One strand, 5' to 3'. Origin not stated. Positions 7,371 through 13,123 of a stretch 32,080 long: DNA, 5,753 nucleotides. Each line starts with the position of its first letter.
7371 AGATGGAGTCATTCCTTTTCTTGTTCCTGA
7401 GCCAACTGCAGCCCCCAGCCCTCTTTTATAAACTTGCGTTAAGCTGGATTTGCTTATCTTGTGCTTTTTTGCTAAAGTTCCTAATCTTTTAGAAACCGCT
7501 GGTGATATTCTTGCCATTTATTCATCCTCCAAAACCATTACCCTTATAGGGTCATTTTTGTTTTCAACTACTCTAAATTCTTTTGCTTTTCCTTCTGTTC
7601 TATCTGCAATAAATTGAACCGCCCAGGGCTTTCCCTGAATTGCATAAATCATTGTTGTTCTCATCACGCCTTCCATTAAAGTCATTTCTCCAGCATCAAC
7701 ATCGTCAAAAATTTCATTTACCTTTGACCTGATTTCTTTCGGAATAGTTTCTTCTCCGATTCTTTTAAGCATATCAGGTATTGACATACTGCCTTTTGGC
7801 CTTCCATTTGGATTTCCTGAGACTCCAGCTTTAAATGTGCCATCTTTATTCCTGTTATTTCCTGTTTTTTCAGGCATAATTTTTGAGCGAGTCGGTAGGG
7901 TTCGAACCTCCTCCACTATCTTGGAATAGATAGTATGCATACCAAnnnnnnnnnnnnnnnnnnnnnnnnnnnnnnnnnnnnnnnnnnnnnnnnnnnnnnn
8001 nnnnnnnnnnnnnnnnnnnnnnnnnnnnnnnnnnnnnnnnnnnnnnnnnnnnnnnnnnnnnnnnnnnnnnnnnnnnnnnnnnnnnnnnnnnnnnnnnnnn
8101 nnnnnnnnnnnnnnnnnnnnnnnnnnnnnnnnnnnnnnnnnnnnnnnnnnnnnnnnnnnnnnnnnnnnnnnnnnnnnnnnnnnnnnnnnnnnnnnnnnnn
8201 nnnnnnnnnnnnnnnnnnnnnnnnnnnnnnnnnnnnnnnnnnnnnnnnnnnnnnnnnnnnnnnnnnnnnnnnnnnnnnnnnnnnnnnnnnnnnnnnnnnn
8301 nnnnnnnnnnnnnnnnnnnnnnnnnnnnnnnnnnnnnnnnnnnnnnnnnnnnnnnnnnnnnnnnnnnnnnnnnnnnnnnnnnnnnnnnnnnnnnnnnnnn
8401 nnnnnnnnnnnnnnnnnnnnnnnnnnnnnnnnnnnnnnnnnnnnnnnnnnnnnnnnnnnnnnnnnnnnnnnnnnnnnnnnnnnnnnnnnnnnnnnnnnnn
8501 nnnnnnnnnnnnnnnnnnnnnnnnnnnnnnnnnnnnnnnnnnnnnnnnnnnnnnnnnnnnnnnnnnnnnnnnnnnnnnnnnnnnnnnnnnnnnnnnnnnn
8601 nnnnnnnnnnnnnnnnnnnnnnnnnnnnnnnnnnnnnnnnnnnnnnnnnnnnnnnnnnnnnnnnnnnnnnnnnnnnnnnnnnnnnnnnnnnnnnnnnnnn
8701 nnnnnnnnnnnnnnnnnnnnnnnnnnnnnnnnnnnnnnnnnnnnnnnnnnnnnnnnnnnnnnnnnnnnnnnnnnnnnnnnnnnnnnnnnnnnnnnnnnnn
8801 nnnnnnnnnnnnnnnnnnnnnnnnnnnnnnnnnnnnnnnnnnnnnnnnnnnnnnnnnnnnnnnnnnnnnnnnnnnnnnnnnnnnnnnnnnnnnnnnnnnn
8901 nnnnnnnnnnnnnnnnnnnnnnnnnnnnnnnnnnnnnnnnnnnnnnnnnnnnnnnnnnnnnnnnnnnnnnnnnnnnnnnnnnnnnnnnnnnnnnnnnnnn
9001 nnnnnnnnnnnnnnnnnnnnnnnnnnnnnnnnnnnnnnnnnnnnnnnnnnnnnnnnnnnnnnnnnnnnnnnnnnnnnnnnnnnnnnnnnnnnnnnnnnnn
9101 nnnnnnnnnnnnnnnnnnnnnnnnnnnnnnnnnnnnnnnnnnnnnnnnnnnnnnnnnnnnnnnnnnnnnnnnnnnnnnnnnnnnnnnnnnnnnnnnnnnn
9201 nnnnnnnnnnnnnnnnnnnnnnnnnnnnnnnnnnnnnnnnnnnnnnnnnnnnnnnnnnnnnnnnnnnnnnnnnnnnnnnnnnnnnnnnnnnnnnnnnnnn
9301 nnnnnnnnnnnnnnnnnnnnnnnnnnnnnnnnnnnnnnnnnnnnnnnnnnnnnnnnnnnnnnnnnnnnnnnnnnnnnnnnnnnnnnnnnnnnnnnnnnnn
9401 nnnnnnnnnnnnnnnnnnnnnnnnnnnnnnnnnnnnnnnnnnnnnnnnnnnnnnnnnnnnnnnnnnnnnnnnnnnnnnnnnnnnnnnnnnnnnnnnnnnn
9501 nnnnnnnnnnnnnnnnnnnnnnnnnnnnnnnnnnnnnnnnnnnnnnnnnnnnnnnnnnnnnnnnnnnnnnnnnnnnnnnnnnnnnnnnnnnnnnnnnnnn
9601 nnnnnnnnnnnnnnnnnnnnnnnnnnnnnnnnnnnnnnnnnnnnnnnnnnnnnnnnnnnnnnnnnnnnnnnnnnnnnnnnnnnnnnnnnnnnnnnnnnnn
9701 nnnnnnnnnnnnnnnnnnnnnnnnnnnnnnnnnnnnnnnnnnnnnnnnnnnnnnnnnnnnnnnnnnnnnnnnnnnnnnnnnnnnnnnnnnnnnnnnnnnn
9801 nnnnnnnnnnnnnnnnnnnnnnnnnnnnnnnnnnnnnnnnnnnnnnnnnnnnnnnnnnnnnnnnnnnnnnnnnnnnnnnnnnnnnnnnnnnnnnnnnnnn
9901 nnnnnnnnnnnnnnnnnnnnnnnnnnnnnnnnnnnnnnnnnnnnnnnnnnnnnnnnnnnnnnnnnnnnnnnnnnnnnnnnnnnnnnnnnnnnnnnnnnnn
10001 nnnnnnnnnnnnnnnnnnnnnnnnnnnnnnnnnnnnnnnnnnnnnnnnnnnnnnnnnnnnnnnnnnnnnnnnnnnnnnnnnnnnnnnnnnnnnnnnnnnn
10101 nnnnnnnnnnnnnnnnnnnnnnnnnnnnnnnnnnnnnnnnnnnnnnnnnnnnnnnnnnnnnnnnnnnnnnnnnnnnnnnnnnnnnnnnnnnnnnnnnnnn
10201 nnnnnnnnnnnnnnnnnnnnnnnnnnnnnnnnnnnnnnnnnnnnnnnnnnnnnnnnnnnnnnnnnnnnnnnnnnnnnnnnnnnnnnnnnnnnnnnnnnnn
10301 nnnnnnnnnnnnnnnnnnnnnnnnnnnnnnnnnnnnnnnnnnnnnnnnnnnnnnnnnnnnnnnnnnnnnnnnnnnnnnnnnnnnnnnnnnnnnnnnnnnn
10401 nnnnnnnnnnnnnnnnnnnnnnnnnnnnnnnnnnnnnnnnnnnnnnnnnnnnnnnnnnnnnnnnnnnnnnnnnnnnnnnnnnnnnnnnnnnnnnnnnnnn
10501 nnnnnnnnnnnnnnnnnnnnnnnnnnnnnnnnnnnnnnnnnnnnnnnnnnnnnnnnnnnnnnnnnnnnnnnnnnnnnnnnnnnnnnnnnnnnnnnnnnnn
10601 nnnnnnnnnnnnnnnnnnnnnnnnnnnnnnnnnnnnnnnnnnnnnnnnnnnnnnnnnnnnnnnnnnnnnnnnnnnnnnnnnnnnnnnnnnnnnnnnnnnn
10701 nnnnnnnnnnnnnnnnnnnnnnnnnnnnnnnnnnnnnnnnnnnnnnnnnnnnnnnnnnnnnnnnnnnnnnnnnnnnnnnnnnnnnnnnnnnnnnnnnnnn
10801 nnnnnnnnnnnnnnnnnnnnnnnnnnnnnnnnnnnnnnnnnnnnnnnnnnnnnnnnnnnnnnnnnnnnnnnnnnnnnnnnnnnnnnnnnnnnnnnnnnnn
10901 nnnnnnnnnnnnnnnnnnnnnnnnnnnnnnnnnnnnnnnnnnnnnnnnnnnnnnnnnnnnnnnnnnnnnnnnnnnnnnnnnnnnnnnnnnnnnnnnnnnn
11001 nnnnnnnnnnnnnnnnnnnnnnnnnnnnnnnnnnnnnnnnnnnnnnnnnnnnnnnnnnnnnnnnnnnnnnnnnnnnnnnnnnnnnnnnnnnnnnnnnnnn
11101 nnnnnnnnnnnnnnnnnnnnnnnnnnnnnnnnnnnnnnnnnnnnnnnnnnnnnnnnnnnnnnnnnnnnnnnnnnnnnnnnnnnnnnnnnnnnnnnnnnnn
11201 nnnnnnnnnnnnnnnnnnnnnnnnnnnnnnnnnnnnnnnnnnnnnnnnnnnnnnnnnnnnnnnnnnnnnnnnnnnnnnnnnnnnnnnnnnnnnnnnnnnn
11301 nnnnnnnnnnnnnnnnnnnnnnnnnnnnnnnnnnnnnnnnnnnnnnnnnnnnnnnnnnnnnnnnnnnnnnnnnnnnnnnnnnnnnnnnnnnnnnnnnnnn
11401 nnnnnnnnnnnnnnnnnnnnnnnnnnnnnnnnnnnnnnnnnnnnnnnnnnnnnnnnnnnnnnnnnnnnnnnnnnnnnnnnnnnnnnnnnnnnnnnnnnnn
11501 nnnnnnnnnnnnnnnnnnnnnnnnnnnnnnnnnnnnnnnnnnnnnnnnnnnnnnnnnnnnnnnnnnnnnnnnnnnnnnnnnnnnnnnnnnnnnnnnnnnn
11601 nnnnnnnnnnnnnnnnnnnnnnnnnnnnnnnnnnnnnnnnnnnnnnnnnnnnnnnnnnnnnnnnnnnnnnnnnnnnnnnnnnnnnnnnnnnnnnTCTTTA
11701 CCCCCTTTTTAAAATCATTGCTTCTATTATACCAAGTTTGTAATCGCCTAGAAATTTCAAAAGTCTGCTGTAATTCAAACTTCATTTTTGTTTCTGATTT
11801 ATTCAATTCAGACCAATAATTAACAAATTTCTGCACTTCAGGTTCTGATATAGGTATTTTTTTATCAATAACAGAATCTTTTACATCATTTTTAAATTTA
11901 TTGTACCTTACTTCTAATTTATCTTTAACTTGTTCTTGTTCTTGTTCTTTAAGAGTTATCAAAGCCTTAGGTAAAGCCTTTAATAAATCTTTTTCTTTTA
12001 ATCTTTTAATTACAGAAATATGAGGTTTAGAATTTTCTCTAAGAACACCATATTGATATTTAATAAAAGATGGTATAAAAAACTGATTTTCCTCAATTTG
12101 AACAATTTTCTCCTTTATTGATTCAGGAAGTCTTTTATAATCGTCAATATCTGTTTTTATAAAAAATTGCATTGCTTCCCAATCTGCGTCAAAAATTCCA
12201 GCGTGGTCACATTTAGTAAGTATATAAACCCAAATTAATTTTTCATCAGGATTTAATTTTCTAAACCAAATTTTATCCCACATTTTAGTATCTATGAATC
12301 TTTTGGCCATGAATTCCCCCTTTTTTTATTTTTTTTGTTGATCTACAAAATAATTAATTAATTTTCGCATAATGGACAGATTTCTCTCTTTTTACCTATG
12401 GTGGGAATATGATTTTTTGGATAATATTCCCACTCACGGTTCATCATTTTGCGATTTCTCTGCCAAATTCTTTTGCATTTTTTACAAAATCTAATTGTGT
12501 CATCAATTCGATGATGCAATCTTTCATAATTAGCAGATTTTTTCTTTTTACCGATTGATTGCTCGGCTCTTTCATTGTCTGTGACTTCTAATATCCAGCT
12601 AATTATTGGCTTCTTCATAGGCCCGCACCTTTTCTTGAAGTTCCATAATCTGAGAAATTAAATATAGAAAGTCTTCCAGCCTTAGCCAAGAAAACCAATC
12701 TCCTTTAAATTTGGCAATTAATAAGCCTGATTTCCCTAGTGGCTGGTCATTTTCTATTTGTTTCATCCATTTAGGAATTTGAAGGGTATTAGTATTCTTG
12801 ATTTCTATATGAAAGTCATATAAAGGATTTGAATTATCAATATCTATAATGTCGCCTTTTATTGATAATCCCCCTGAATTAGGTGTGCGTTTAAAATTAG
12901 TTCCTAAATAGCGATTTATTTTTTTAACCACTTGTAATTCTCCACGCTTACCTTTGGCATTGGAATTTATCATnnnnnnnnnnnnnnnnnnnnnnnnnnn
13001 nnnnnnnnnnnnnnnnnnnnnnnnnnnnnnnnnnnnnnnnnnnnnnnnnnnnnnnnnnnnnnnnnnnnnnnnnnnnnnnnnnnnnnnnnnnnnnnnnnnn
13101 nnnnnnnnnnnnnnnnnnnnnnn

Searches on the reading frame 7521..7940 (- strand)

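Call 54: search_protein_families(library=pfam, proteins=[window:7521-7940:-], max_evalue=0.01)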
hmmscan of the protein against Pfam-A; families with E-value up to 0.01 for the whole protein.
window:7521-7940:- (140 aa): 2 families
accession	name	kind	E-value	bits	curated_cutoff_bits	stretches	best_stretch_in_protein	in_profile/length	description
PF18932.5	DUF5681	-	8.2e-12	46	27.5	1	33-118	2-75/77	Family of unknown function (DUF5681)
PF04282.18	DUF438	-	0.0007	19.9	25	1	56-90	3-37/67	Family of unknown function (DUF438)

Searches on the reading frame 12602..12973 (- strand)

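Call 54: search_protein_families(library=pfam, proteins=[window:12602-12973:-], max_evalue=0.01)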
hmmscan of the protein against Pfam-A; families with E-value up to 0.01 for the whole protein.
window:12602-12973:- (124 aa): 1 family
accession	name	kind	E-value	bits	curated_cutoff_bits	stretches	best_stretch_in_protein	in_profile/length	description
PF24608.2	PDDEXK_15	-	7.6e-13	49.1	27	1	3-105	1-119/164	Phage putative PDDEXK endonuclease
